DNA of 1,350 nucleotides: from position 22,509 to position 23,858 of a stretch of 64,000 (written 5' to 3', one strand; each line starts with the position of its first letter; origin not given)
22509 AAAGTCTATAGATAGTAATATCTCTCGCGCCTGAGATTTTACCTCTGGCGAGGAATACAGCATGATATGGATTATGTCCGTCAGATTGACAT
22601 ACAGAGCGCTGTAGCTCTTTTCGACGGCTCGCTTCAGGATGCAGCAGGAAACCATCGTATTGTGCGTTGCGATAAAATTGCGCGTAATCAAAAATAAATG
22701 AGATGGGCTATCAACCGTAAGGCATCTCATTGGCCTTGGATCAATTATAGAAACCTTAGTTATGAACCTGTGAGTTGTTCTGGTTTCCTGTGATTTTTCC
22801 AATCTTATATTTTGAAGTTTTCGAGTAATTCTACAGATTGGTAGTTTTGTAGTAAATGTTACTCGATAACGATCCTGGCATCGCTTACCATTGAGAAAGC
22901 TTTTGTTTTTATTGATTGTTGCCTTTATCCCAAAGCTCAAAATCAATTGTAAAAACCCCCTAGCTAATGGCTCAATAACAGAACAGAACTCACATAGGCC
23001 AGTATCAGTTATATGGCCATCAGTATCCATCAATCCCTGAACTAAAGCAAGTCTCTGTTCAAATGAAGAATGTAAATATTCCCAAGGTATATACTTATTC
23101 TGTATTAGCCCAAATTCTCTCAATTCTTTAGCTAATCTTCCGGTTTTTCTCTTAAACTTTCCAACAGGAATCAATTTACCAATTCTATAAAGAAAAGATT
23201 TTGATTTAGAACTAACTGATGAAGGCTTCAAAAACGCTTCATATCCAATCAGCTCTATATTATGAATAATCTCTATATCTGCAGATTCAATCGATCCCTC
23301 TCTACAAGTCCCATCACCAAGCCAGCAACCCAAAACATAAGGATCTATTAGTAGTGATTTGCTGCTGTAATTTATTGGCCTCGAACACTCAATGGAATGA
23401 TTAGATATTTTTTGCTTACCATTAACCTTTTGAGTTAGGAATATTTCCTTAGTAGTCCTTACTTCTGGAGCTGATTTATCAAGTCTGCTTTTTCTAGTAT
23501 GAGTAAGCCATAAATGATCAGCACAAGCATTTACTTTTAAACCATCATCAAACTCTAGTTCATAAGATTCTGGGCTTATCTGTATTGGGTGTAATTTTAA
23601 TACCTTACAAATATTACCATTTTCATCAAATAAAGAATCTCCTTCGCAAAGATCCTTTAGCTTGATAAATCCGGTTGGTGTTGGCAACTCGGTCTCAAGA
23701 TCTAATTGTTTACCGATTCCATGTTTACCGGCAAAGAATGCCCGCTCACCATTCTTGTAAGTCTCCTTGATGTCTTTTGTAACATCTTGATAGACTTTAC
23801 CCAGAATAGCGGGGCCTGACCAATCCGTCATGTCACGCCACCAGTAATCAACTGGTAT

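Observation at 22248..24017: Intein inserted in the Walker A P-loop of a DnaC-like AAA+ ATPase, apparently without an N-terminal Cys or Ser nucleophile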

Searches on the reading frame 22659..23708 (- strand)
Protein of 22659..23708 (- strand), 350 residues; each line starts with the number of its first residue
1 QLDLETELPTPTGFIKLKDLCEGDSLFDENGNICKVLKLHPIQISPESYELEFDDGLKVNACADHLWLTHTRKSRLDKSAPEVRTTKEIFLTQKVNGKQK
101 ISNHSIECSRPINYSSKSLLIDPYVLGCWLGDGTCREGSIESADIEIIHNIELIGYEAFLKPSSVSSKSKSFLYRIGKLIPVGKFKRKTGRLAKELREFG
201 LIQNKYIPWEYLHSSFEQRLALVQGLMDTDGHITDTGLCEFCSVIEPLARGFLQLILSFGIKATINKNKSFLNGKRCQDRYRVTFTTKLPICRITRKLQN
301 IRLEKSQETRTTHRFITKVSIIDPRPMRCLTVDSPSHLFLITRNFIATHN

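Call 3: search_protein_families(library=pfam, proteins=[window:22659-23708:-], max_evalue=0.1)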
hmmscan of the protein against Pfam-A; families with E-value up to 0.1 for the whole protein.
seq(350 aa): 3 families
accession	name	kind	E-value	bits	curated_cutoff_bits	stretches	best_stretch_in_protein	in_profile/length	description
PF14528.11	LAGLIDADG_3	-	1.6e-07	31.9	22.5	1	217-271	1-56/82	LAGLIDADG-like domain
PF05204.19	Hom_end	-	0.0021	18.6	21.1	1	207-286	2-85/110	Homing endonuclease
PF14890.11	Intein_splicing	-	0.048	13.9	35.8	1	35-350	37-155/155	Intein splicing domain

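Call 7: search_solved_structures(query=window:22659-23708:-, max_evalue=1, show_alignments=3)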
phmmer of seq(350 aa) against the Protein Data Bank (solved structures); distinct sequences matched with E-value up to 1: 9.
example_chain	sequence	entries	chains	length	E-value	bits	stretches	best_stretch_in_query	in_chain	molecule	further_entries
6rix_A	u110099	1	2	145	4.3e-13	52.4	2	2-70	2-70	Replicative DNA helicase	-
6riy_A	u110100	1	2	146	2e-12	50.2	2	2-70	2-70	Replicative DNA helicase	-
6bs8_A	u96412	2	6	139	5.1e-11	45.5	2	2-70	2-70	Replicative DNA helicase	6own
6riz_A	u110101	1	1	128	1.4e-06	31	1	2-77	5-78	gp41-1 intein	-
6qaz_A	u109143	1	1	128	0.00035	23.1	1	2-79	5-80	cyanophage-like gp41-1 intein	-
8c5y_A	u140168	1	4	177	0.089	15.2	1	16-71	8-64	Replication factor A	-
9nvv_b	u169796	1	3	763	0.12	14.8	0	97-129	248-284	HIV envelope gp120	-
8aas_A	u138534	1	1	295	0.14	14.5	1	15-70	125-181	Replication factor A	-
8aaj_A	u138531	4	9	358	0.19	14.1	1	15-69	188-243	Replication factor A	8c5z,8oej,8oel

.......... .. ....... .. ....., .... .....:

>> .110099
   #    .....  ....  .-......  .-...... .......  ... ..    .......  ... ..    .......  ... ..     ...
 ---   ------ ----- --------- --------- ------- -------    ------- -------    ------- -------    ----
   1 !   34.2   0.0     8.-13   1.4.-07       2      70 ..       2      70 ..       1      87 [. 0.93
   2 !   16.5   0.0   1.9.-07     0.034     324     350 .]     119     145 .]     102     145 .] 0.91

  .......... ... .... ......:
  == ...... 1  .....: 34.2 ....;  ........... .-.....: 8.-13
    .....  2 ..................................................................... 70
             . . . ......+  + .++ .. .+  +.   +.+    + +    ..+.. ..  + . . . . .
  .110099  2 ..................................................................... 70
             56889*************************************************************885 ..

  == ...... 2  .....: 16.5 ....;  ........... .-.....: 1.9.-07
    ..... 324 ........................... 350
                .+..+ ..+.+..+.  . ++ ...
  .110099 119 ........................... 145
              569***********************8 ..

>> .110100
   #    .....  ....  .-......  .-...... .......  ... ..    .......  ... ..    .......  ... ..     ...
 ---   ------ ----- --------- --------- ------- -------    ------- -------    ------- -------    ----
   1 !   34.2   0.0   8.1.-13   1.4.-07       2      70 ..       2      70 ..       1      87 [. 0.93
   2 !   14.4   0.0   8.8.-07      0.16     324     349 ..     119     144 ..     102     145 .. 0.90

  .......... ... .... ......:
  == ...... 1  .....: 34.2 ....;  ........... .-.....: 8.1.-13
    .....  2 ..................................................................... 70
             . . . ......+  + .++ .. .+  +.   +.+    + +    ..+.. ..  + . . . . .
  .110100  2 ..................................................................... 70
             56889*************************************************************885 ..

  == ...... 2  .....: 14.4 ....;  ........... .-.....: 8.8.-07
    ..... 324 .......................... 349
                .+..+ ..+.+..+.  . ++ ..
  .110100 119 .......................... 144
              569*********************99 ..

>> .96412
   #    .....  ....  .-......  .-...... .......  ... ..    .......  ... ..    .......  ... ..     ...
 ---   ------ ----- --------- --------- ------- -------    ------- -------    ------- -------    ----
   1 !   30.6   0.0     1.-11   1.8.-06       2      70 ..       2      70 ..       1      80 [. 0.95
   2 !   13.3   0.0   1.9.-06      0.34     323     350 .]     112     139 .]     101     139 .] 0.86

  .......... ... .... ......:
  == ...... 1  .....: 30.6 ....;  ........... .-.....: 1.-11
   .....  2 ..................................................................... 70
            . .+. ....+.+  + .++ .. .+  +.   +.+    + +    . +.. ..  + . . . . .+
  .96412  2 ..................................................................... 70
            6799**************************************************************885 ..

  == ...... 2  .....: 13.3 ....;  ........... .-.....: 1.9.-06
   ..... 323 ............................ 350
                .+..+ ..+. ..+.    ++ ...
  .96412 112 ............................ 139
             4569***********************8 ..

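Call 16: find_homologous_proteins(query=window:22659-23708:-, max_evalue=0.00001)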
Query seq(350 aa) (350 aa): 251 proteins with E <= 0.00001 among 1444 candidates; the best 120 are listed.
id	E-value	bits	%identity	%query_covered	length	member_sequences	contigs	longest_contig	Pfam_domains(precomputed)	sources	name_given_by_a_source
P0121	2.4e-235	798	100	100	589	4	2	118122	PF14528.12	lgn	-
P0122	5.8e-135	468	61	100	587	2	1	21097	PF14528.12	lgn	-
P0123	2.4e-132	459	61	100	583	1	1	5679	PF14528.12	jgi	jgi:DNA replication protein DnaC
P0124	5.6e-132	458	62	100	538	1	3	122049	PF05204.20,PF14528.12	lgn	-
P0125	2.9e-130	453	61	100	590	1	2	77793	PF05204.20,PF14528.12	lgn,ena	-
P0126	6.4e-128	445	60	100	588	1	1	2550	PF14528.12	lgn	-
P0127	1.4e-127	444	59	100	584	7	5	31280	PF14528.12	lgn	-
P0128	1.8e-127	443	61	100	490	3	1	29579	PF05204.20,PF14528.12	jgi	-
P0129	4.6e-127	442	55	100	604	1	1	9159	PF14528.12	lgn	-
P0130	8.4e-127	441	59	100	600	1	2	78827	PF14528.12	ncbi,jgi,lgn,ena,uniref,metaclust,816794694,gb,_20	ncbi:hypothetical protein LCGC14_0427050 [marine sediment metagenome]|uniref:DOD-type homing endonuc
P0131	2.8e-126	439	58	100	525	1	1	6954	PF14528.12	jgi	jgi:replicative DNA helicase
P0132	3.7e-126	439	57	100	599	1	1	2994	-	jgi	jgi:hypothetical protein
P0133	2.8e-125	436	57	100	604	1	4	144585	PF14528.12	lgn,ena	-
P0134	5.8e-125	435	59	100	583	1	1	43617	PF14528.12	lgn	-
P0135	7.5e-125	435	57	100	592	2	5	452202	-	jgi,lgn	jgi:hypothetical protein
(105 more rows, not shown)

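Call 28: search_protein_families(library=ncbifam, proteins=[window:22659-23708:-], max_evalue=0.01)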
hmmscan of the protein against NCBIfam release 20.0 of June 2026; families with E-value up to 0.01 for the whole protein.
window:22659-23708:- (350 aa): 1 family
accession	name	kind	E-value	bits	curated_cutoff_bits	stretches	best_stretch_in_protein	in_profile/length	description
NF045703.1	rSAM_Tes_intein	exception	4.2e-06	24.9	1700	1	203-284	447-531/1040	tetraether lipid synthase Tes, intein-containing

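Call 29: search_protein_families(library=phrogs, proteins=[window:22659-23708:-], max_evalue=0.001)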
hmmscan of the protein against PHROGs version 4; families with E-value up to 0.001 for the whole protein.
window:22659-23708:- (350 aa): 5 families
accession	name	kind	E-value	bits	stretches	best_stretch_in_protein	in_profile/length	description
phrog_36964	-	head and packaging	1.3e-33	117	1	6-350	97-434/890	terminase large subunit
phrog_19299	-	head and packaging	7.8e-32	111.5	1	2-350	33-385/702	terminase large subunit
phrog_15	-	head and packaging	7.9e-26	91.7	1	2-238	80-313/1330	terminase large subunit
phrog_50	-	DNA, RNA and nucleotide metabolism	1.6e-08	35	1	6-175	93-250/570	DnaC-like helicase loader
phrog_510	-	DNA, RNA and nucleotide metabolism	1.6e-08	34.7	1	24-243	431-637/667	DNA primase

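Call 37: predict_structure(alignment_id=A1)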
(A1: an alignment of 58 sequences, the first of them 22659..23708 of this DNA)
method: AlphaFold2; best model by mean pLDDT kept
length: 350 residues; sequences in the alignment: 58
mean_pLDDT: 96.6   pTM: 0.93
mean pLDDT of the five models: 96.6, 96.5, 96.4, 95.9, 95.7
residues with pLDDT >= 90: 333; 70-90: 17; 50-70: 0; < 50: 0
segments of 3 or more residues with pLDDT < 50: none
pLDDT, mean of each block of 10 residues (from residue 1): 98 97 99 98 98 97 98 95 98 84 97 98 99 96 98 98 96 98 93 97 97 98 98 96 97 99 96 92 98 97 90 97 98 98 97
secondary structure, 60 per line:
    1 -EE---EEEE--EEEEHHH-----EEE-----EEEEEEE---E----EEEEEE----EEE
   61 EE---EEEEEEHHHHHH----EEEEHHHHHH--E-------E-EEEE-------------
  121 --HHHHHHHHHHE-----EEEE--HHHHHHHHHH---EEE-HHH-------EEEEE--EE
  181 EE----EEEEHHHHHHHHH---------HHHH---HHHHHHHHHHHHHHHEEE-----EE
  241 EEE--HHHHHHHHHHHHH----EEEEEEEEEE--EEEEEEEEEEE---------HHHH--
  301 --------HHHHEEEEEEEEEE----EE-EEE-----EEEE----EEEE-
elements in order: E7-10 E13-16 E25-27 E33-39 E48-53 E58-62 E66-71 H72-77 E82-85 H86-91 E104-107 H123-132 E139-142 H145-154 E158-160 E172-176 E179-182 E187-190 H191-199 H209-212 H216-230 E231-233 E239-243 H246-258 E263-272 E275-285 H295-298 H309-312 E313-322 E330-332 E338-341 E346-349

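Call 40: fold_search(model_id=the predicted structure, library=pdb)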
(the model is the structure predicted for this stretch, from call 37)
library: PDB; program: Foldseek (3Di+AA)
matches with E <= 10: 609; with E <= 0.001: 38
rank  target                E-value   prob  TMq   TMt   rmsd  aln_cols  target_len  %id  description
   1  1ef0_A                1.9e-19  1.00  0.74  0.62   5.2       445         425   15  CRYSTAL STRUCTURE OF PI-SCEI MINIPRECURSOR (released 2000-06-07)
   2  1lwt_A                4.3e-19  1.00  0.77  0.62   5.2       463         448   15  Crystal structure of the intein homing endonuclease PI-SceI bound to its substrate DNA (Ca2+ free) (released 2002-09-27)
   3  1vde_B                9.7e-19  1.00  0.70  0.59   8.1       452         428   14  PI-SCEI, A HOMING ENDONUCLEASE WITH PROTEIN SPLICING ACTIVITY (released 1998-04-08)
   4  1vde_A                1.6e-18  1.00  0.75  0.63   5.3       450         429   15  PI-SCEI, A HOMING ENDONUCLEASE WITH PROTEIN SPLICING ACTIVITY (released 1998-04-08)
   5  1lws_A                5.9e-18  1.00  0.74  0.62   4.8       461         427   15  Crystal structure of the intein homing endonuclease PI-SceI bound to its recognition sequence (released 2002-09-27)
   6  1jva_A                8.2e-17  1.00  0.72  0.61   5.7       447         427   16  CRYSTAL STRUCTURE OF THE VMA1-DERIVED ENDONUCLEASE BEARING THE N AND C EXTEIN PROPEPTIDES (released 2002-08-29)
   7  1dfa                  1.2e-16  1.00  0.71  0.62   6.7       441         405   15  CRYSTAL STRUCTURE OF PI-SCEI IN C2 SPACE GROUP (released 1999-12-08)
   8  1um2_B                1.3e-16  1.00  0.75  0.64   5.3       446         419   15  Crystal Structure of the Vma1-Derived Endonuclease with the Ligated Extein Segment (released 2004-09-22)
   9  1jva_B                2.3e-16  1.00  0.73  0.61   5.4       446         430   14  CRYSTAL STRUCTURE OF THE VMA1-DERIVED ENDONUCLEASE BEARING THE N AND C EXTEIN PROPEPTIDES (released 2002-08-29)
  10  7qsu                  2.3e-15  1.00  0.57  0.55   6.8       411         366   18  Crystal structure of homing endonuclease-associated TliVMA intein (C1A, d333-339) (released 2022-03-30)
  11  1ef0_B                1.5e-14  1.00  0.70  0.63   4.8       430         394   15  CRYSTAL STRUCTURE OF PI-SCEI MINIPRECURSOR (released 2000-06-07)
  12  1um2_A                2.8e-14  1.00  0.73  0.62   5.4       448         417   15  Crystal Structure of the Vma1-Derived Endonuclease with the Ligated Extein Segment (released 2004-09-22)
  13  7qss                  1.5e-13  1.00  0.56  0.48   8.7       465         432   16  Crystal structure of homing endonuclease-associated TliVMA intein (C1A) (released 2022-03-30)
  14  7qst                  5.1e-11  1.00  0.55  0.53   8.9       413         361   16  Crystal structure of homing endonuclease-associated PhoVMA intein (C1A) (released 2022-03-30)
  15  1dq3                  8.5e-11  1.00  0.64  0.51   6.4       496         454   12  CRYSTAL STRUCTURE OF AN ARCHAEAL INTEIN-ENCODED HOMING ENDONUCLEASE PI-PFUI (released 2000-07-05)
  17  6riy_B                2.1e-07  1.00  0.32  0.83  12.9       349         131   13  Crystal structure of MchDnaB-1 intein (N145AA) (released 2020-05-13)
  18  6rix_A                2.3e-07  1.00  0.31  0.81  13.6       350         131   14  Crystal structure of MchDnaB-1 intein (released 2020-05-13)
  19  6bs8_B                3.7e-07  1.00  0.31  0.82  12.2       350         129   12  The class 3 DnaB intein from Mycobacterium smegmatis (released 2018-11-21)
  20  6bs8_C                5.3e-07  1.00  0.31  0.85   9.7       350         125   13  The class 3 DnaB intein from Mycobacterium smegmatis (released 2018-11-21)
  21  6riy_A                5.6e-07  1.00  0.31  0.80  11.5       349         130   13  Crystal structure of MchDnaB-1 intein (N145AA) (released 2020-05-13)
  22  6rix_B                6.7e-07  1.00  0.31  0.81  13.5       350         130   13  Crystal structure of MchDnaB-1 intein (released 2020-05-13)
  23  6bs8_A                2.1e-06  1.00  0.31  0.84  12.1       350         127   13  The class 3 DnaB intein from Mycobacterium smegmatis (released 2018-11-21)
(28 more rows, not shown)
